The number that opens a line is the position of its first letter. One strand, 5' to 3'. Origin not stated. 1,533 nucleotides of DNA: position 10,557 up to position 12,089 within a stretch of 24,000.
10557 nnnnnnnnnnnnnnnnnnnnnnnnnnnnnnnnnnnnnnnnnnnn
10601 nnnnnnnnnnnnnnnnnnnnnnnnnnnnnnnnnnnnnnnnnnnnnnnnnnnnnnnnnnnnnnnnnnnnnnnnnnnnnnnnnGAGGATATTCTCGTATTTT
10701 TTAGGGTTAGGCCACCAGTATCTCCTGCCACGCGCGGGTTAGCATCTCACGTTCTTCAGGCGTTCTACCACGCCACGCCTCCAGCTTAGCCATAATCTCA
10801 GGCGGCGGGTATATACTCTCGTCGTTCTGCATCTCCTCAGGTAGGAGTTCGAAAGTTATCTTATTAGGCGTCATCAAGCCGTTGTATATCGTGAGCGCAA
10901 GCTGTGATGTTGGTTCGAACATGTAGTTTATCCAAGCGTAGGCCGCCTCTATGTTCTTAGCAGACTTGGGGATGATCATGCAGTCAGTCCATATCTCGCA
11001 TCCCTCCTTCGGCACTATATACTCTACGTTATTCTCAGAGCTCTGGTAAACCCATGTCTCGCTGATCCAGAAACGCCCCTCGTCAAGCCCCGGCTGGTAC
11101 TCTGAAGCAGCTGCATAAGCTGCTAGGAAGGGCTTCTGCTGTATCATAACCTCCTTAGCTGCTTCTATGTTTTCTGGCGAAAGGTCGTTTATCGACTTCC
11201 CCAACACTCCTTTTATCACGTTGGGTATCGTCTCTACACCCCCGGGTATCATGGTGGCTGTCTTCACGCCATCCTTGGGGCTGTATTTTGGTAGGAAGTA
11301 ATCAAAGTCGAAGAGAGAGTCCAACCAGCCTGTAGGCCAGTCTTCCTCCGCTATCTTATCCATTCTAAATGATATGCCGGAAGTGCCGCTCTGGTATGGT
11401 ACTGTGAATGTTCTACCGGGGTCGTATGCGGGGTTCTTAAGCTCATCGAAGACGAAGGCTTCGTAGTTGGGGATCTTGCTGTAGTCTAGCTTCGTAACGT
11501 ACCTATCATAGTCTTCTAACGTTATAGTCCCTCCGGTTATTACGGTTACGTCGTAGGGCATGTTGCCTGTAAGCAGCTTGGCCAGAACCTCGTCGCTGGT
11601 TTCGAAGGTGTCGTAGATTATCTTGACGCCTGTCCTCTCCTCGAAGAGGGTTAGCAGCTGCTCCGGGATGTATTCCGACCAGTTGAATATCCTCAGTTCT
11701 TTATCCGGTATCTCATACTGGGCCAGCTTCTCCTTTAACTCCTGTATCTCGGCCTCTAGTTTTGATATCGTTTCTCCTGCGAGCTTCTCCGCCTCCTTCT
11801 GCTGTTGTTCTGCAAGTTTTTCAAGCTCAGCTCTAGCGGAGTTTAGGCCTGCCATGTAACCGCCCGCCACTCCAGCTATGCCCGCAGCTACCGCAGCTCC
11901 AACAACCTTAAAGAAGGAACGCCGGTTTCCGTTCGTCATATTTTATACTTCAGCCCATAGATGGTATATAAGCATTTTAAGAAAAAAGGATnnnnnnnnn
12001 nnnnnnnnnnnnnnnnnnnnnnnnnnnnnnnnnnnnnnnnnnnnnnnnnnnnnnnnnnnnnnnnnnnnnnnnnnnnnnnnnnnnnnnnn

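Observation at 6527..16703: Polyamine-type enzyme core with an unusual gene set: two SDH/CASDH-like reductases, a pyruvoyl decarboxylase and two class-III aminotransferases, ringed by three Pot-type importers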

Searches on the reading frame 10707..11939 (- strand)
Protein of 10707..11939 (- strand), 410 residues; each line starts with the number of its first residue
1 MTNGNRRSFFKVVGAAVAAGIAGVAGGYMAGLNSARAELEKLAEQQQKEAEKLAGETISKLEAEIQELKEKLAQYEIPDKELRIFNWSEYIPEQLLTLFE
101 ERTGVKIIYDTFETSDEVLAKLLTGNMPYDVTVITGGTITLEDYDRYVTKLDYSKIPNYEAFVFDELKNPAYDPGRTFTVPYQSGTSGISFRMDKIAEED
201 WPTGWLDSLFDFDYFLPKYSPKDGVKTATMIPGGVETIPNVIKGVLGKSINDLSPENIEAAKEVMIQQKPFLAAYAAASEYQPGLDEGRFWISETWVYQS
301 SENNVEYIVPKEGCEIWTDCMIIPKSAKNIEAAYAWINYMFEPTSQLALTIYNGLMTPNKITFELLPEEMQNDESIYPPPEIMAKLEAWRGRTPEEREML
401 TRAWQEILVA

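Call 4: search_protein_families(library=pfam, proteins=[window:10707-11939:-], max_evalue=0.01)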
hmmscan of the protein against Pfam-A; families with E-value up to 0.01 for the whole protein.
window:10707-11939:- (410 aa): 5 families
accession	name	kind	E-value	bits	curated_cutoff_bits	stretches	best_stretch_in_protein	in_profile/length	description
PF13416.11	SBP_bac_8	-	1.5e-15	58.2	27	1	96-372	3-273/279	Bacterial extracellular solute-binding protein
PF13343.11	SBP_bac_6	-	6.4e-10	39.3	24.6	1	290-354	152-216/245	Bacterial extracellular solute-binding protein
PF01547.30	SBP_bac_1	-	1.8e-07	31.9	26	1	88-346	11-306/307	Bacterial extracellular solute-binding protein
PF25600.1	TRIM_CC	-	0.00044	20.6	30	1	32-76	40-84/142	TRIM protein coiled-coil region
PF13531.11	SBP_bac_11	-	0.0013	19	25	0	294-347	163-219/227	Bacterial extracellular solute-binding protein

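Call 5: search_protein_families(library=ncbifam, proteins=[window:10707-11939:-], max_evalue=0.01)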
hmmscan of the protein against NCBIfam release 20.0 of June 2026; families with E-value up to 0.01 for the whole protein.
window:10707-11939:- (410 aa): 6 families
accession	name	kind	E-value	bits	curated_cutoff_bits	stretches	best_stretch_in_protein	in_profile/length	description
NF007962.0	PRK10682.1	equivalog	2.2e-36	125.6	636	1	78-406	28-365/370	spermidine/putrescine ABC transporter substrate-binding protein PotF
NF007048.0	PRK09501.1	equivalog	4.7e-36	124.4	582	1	80-390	27-327/348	spermidine/putrescine ABC transporter substrate-binding protein PotD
NF043073.1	MMSYN1_0195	equivalog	1.4e-14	53.3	1250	2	308-377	914-984/1021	spermidine/putrescine ABC transporter permease/substrate-binding protein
NF041888.1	ABC_SBP_YdcS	equivalog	9.6e-13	47.7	725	1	69-354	21-318/379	putative ABC transporter substrate-binding protein YdcS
TIGR03850.1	bind_CPR_0540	equivalog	0.0031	16.2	299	0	317-394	322-397/437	carbohydrate ABC transporter substrate-binding protein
NF005607.0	PRK07353.1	equivalog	0.0057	16.4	131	0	26-77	75-125/155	F0F1 ATP synthase subunit B'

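Call 38: search_solved_structures(query=window:10707-11939:-, max_evalue=1e-10)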
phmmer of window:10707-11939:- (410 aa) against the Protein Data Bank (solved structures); distinct sequences matched with E-value up to 1e-10: 22.
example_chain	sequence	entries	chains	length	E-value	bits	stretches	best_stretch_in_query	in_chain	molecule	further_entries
4eqb_A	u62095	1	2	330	1.7e-42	149.1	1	80-389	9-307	Spermidine/putrescine ABC superfamily ATP binding cassette transporter, binding protein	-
4gl0_A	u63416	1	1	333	3.1e-42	148.2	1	81-389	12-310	Lmo0810 protein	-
3ttm_A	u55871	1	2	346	9.5e-40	140.1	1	79-407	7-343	Polyamine transport protein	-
3ttk_A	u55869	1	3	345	1e-39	140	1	79-407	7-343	Polyamine transport protein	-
7xjm_A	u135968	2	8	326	2.1e-38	135.7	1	78-397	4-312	Putrescine-binding periplasmic protein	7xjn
3ttl_A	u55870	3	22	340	1.6e-35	126.1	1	81-406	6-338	Polyamine transport protein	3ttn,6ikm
7oyy_A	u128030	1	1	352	5.5e-35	124.4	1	79-407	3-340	Putrescine-binding periplasmic protein PotF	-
7oyx_A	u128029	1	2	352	5.9e-35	124.3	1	79-407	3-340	Putrescine-binding periplasmic protein PotF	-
7oyz_A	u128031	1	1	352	6.8e-35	124.1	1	79-407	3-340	Putrescine-binding periplasmic protein PotF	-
7oys_A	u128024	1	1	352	6.8e-35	124.1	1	79-407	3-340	Putrescine-binding periplasmic protein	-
7oyu_A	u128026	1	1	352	7.3e-35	124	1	79-407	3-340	Putrescine-binding periplasmic protein PotF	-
7oyv_A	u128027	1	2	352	7.7e-35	123.9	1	79-407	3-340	Putrescine-binding periplasmic protein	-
7oyw_A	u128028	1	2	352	9.7e-35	123.6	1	79-407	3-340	Putrescine-binding periplasmic protein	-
7oyt_A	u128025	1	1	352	1.2e-34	123.3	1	79-407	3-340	Putrescine-binding periplasmic protein PotF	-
1a99_A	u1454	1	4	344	3.1e-34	121.9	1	79-407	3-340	PUTRESCINE-BINDING PROTEIN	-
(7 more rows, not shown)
